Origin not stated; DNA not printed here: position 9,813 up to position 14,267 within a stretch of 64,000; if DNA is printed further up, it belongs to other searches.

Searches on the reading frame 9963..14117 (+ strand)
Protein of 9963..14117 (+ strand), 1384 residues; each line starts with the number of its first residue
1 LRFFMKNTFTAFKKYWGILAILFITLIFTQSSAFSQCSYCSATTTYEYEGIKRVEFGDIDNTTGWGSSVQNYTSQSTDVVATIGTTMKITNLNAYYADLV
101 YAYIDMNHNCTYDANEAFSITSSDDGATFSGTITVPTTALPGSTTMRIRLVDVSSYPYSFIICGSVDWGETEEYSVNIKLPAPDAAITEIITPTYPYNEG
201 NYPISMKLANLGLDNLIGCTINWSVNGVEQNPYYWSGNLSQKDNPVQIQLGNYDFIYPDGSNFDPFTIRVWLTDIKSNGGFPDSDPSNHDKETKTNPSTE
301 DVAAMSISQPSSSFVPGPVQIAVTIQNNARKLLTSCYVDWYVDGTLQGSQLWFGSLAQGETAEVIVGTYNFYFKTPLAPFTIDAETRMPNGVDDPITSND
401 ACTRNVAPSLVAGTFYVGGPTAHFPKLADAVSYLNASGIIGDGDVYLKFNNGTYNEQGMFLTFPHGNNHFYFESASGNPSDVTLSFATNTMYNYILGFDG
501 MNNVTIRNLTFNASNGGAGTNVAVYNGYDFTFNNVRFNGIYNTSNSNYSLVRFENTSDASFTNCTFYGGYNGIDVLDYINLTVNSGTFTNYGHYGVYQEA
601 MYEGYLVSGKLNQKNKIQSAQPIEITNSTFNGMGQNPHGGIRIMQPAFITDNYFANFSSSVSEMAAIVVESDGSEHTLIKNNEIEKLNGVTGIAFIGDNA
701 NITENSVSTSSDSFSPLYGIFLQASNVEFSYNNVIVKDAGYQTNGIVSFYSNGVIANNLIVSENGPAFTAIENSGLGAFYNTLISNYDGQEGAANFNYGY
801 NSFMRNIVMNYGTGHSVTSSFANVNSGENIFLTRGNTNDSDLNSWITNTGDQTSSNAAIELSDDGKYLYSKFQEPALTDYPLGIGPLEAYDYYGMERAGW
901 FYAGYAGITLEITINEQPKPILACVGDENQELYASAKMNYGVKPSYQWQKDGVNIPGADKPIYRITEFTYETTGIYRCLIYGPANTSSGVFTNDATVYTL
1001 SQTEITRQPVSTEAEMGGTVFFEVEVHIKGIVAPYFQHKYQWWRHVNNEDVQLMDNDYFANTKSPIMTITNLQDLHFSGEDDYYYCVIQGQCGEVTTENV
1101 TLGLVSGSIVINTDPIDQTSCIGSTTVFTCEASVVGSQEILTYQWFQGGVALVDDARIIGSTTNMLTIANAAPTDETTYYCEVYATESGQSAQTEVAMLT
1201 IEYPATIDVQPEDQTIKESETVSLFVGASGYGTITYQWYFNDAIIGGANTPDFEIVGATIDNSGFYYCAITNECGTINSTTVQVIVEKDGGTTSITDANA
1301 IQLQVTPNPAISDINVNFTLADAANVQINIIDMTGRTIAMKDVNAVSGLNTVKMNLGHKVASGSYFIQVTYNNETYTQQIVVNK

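Call 110: search_protein_families(library=pfam, proteins=[window:9963-14117:+], max_evalue=0.00001)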
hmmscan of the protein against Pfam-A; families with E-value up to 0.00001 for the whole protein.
window:9963-14117:+ (1384 aa): 6 families
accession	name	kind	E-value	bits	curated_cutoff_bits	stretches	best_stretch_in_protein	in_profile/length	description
PF13927.12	Ig_3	-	1.1e-20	74.4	30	2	1110-1183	3-76/78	Immunoglobulin domain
PF13895.12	Ig_2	-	5.4e-18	65.4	27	1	1115-1196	6-77/79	Immunoglobulin domain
PF20009.4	GEVED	-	1e-15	58.7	24.4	1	100-177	2-78/78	GEVED domain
PF07679.22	I-set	-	4.2e-12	46.4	23.7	0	1111-1195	3-87/90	Immunoglobulin I-set domain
PF18962.6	Por_Secre_tail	-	1.9e-09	38.1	27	1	1307-1382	3-75/75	Secretion system C-terminal sorting domain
PF07705.17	CARDB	-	6.2e-06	26.8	22.7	0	306-365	8-66/101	CARDB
